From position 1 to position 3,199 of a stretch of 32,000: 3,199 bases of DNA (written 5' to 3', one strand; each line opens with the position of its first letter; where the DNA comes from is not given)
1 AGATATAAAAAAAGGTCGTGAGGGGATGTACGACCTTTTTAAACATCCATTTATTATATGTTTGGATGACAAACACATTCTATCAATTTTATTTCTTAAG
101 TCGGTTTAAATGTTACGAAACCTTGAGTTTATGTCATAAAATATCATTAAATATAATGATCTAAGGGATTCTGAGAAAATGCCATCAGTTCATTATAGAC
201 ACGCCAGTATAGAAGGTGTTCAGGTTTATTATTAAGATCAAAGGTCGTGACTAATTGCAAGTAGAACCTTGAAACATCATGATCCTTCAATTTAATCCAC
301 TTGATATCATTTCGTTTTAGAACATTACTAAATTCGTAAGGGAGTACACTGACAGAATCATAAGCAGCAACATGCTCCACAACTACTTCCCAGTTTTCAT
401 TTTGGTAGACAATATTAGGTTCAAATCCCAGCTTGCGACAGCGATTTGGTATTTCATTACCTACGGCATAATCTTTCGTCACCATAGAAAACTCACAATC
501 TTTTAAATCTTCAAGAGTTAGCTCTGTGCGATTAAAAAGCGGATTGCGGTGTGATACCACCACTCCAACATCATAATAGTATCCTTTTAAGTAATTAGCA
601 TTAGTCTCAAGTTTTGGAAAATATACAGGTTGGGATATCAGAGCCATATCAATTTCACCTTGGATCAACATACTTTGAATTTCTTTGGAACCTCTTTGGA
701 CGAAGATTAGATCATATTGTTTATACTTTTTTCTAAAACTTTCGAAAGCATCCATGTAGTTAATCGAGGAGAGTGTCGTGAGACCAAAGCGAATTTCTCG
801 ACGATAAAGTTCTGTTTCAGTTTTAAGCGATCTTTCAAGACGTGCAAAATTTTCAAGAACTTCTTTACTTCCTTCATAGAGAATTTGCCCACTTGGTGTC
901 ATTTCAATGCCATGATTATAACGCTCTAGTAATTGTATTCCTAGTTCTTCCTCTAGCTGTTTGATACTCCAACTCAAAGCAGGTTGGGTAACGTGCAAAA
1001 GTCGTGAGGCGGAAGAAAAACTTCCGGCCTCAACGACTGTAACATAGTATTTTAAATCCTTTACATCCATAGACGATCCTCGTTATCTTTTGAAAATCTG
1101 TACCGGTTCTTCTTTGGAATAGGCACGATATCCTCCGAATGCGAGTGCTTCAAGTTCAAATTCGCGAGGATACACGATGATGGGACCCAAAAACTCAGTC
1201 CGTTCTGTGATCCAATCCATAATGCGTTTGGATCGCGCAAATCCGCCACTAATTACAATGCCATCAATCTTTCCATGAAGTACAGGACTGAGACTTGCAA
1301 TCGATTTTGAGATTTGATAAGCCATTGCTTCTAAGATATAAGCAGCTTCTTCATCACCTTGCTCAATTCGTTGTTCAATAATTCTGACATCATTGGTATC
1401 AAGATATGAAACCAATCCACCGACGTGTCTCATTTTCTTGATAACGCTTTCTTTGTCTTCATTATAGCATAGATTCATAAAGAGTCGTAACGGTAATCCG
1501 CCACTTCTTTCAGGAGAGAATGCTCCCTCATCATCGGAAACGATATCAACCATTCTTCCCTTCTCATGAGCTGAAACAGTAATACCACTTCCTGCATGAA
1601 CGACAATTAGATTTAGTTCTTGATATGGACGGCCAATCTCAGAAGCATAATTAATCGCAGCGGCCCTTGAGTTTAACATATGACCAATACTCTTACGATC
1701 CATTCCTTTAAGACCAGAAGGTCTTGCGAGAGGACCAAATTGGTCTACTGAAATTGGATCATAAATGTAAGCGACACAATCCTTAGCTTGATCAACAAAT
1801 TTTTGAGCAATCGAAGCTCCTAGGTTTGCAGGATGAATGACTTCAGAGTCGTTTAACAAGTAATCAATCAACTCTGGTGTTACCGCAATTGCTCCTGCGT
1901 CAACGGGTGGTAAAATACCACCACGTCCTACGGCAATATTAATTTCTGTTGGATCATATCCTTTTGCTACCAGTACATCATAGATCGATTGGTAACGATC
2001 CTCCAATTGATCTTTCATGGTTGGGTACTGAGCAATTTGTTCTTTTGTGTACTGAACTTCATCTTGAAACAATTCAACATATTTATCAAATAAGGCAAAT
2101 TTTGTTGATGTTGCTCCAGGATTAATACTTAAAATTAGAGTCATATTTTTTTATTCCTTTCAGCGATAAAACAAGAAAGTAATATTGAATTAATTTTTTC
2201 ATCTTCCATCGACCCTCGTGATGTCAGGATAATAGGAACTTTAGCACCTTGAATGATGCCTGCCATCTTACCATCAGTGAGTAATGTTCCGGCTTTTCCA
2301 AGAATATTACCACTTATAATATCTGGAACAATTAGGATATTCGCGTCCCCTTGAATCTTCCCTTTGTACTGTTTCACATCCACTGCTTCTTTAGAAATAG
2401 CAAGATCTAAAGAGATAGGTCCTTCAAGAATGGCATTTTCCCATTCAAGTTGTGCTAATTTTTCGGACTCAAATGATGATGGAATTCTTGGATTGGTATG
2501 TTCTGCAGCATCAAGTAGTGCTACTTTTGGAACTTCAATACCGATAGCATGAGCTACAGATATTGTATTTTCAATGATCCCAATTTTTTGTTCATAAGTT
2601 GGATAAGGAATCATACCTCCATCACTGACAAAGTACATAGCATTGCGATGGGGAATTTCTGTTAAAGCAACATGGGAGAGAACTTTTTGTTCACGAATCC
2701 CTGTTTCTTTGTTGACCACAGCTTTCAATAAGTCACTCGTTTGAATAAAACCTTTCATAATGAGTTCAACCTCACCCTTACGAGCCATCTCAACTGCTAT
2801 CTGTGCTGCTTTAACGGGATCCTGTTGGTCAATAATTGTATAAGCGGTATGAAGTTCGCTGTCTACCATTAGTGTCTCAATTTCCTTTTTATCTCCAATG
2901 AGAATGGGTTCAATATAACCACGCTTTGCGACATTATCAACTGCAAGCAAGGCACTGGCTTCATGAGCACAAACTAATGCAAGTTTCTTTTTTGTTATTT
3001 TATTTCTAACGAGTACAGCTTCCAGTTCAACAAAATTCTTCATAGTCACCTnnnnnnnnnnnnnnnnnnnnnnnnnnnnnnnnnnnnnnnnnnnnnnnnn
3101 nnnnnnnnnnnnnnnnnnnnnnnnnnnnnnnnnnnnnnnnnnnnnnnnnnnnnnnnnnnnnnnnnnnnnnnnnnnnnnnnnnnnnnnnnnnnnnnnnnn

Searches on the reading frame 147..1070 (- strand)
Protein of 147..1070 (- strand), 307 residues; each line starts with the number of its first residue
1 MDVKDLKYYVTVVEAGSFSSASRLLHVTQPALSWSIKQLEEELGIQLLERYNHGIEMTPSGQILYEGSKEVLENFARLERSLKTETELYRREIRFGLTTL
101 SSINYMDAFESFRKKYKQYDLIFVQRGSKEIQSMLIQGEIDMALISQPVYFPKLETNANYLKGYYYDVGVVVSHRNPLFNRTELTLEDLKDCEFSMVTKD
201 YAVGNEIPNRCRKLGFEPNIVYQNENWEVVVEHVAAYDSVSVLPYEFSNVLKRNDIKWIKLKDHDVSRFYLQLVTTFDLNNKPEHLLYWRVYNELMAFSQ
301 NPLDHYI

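Call 4: search_protein_families(library=pfam, proteins=[window:147-1070:-], max_evalue=0.01)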
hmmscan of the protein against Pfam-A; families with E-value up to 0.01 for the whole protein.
window:147-1070:- (307 aa): 3 families
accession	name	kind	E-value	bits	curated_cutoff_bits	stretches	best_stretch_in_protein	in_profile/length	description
PF03466.25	LysR_substrate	-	4.3e-22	79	28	1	89-275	4-187/209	LysR substrate binding domain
PF00126.33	HTH_1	-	9.4e-20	70.8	26.6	1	4-62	2-60/60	Bacterial regulatory helix-turn-helix protein, lysR family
PF12849.12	PBP_like_2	-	0.0085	16.3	27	0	103-190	21-113/267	PBP superfamily domain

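Call 5: search_protein_families(library=ncbifam, proteins=[window:147-1070:-], max_evalue=0.01)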
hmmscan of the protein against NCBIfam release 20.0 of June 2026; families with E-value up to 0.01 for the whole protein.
window:147-1070:- (307 aa): 53 families (the best 25 are shown)
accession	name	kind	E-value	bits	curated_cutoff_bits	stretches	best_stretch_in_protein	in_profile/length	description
NF047520.1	trans_act_CidR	equivalog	3e-55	187.5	415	1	1-267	1-264/292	cidABC operon transcriptional activator CidR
NF053705.1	TransRegGltCGpos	equivalog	3.6e-36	124.9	350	1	1-269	1-267/300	glutamate biosynthesis transcriptional regulator GltC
NF008416.0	PRK11242.1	equivalog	3.1e-33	115.4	277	1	1-268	1-264/300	transcriptional regulator CynR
NF040786.1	LysR_Sec_metab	equivalog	1.1e-32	113.2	250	1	1-284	1-288/298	selenium metabolism-associated LysR family transcriptional regulator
NF045775.1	acetoin_reg_AlsR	exception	2.6e-32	112.5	430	1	1-267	1-265/290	acetoin biosynthesis transcriptional regulator AlsR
NF007439.0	PRK09986.1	equivalog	4.4e-25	88.7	290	1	2-264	8-269/296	LysR family transcriptional regulator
NF007385.0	PRK09906.1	equivalog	1.2e-23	83.7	356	1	1-254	1-252/296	DNA-binding transcriptional regulator HcaR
TIGR03339.1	phn_lysR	subfamily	2.2e-23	82.9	341.1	1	6-266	2-254/279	aminoethylphosphonate catabolism associated LysR family transcriptional regulator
NF007307.0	PRK09791.1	equivalog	5.3e-22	78.3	336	1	3-264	7-266/302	LysR family transcriptional regulator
NF009327.0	PRK12684.1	subfamily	1.4e-21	77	402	1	1-235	1-235/313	CysB family HTH-type transcriptional regulator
NF009326.0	PRK12681.1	equivalog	2.5e-21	76.5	436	1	1-235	1-235/324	HTH-type transcriptional regulator CysB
NF008722.0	PRK11716.1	equivalog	1.1e-20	73.9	246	1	1-245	1-243/293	HTH-type transcriptional activator IlvY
NF008410.0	PRK11233.1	equivalog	2.1e-20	73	309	1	1-252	1-247/305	nitrogen assimilation transcriptional regulator NAC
NF050018.1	StrsTransRegOxyRFcella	equivalog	2.2e-20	73.3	500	1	1-268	1-262/289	oxidative stress transcriptional regulator OxyR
NF011950.0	PRK15421.1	equivalog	3.2e-20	73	382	1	2-253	3-247/317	HTH-type transcriptional regulator MetR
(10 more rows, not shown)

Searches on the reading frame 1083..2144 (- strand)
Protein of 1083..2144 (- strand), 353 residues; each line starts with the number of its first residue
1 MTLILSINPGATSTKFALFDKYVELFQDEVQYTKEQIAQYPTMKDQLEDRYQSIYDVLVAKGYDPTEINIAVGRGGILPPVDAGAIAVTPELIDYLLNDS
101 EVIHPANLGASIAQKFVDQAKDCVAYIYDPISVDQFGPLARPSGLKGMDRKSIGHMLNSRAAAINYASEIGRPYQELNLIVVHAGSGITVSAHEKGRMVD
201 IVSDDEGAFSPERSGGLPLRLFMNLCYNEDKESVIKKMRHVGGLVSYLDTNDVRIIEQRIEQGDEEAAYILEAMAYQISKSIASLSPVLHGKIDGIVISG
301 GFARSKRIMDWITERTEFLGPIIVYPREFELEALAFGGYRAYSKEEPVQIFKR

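Call 4: search_protein_families(library=pfam, proteins=[window:1083-2144:-], max_evalue=0.01)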
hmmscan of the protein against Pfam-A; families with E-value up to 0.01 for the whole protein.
window:1083-2144:- (353 aa): 3 families
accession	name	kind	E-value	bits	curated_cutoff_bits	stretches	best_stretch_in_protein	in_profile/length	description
PF00871.23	Acetate_kinase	-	2e-13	50.2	22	1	167-320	190-351/392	Acetokinase family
PF00480.26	ROK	-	0.0017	18.4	22.9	0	252-315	196-257/294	ROK family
PF01869.26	BcrAD_BadFG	-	0.0019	18.2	31.5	0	260-315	188-247/271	BadF/BadG/BcrA/BcrD ATPase family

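Call 5: search_protein_families(library=ncbifam, proteins=[window:1083-2144:-], max_evalue=0.01)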
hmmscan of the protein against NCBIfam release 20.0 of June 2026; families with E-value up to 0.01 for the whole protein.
window:1083-2144:- (353 aa): 8 families
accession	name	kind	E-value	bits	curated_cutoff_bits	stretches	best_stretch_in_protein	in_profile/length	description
NF002834.0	PRK03011.1-5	subfamily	1.2e-117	393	222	1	2-351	3-355/357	butyrate kinase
TIGR02707.1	butyr_kinase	equivalog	5.7e-105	351.2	289.1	1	4-348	2-349/351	butyrate kinase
TIGR00016.1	ackA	subfamily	2.2e-16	59.6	293.4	1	167-320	197-357/405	acetate/propionate family kinase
NF009099.0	PRK12440.1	equivalog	8.3e-11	41.5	693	1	154-303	182-331/397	acetate/propionate family kinase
NF009063.0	PRK12397.1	equivalog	3.5e-08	32.5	659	1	165-320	189-350/404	acetate/propionate family kinase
NF009045.0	PRK12379.1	equivalog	1.7e-07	30.4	580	1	173-320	193-346/402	propionate kinase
NF005520.0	PRK07157.1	equivalog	1.7e-06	27.4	561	1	176-306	198-334/400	acetate kinase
NF041548.1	PssE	equivalog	0.0028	17.6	120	1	155-202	37-84/146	PssE/Cps14G family polysaccharide biosynthesis glycosyltransferase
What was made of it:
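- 1083..2144 (-): buk, butyrate kinase; overlaps ptb by 4 nt. call 5 (TIGR02707, 351 bits against a cut-off of 289; NF002834, 393 against 222)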

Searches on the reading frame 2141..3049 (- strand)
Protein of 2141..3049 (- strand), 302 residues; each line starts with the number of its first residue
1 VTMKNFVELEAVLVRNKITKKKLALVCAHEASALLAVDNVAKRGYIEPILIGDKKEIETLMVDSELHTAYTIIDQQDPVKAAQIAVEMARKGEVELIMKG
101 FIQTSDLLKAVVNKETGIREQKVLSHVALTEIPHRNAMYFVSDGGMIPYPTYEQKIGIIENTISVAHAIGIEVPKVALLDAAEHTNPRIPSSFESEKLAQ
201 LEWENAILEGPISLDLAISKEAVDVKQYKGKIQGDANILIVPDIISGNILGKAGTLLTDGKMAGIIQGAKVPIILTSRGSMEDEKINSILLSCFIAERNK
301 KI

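Call 4: search_protein_families(library=pfam, proteins=[window:2141-3049:-], max_evalue=0.01)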
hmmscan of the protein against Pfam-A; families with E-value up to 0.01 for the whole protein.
window:2141-3049:- (302 aa): 2 families
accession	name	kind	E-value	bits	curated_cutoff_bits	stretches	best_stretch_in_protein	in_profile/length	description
PF01515.24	PTA_PTB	-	7.2e-39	134.5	24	1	80-292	103-318/319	Phosphate acetyl/butaryl transferase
PF03610.21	EIIA-man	-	0.0083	16.7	21.4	0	231-278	53-100/116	PTS system fructose IIA component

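Call 5: search_protein_families(library=ncbifam, proteins=[window:2141-3049:-], max_evalue=0.01)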
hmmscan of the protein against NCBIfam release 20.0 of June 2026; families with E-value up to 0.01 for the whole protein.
window:2141-3049:- (302 aa): 10 families
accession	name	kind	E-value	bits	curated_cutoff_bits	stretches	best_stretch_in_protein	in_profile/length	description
NF004472.0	PRK05805.1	subfamily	2e-78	263.5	399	1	3-299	2-301/302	phosphate butyryltransferase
TIGR02706.1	P_butyryltrans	equivalog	7.9e-77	258.3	410.5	1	17-294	10-292/294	phosphate butyryltransferase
NF006045.0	PRK08190.1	subfamily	2.4e-70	237.7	282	1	18-300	174-461/467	bifunctional enoyl-CoA hydratase/phosphate acetyltransferase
NF008852.0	PRK11890.1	subfamily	3.9e-66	223.3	413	1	17-300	19-307/315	phosphate acetyltransferase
NF005837.0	PRK07742.1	equivalog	6.8e-66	222.6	409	1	17-296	12-297/299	phosphate butyryltransferase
TIGR02709.1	branched_ptb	equivalog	6.3e-48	163.7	475.15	1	72-289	47-265/271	branched-chain phosphotransacylase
NF007233.1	PRK09653.1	subfamily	1.3e-21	77.4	310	2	85-292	106-315/319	phosphotransacetylase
TIGR00651.1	pta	equivalog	2.4e-16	60.1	311.2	1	84-291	92-302/304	phosphate acetyltransferase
NF004167.0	PRK05632.1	equivalog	1.5e-13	50.3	418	1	122-299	528-706/708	phosphate acetyltransferase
TIGR03270.1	methan_mark_4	hypoth_equivalog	0.0008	18.8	190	1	83-289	8-201/204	methanogenesis marker protein Mmp4/MtxX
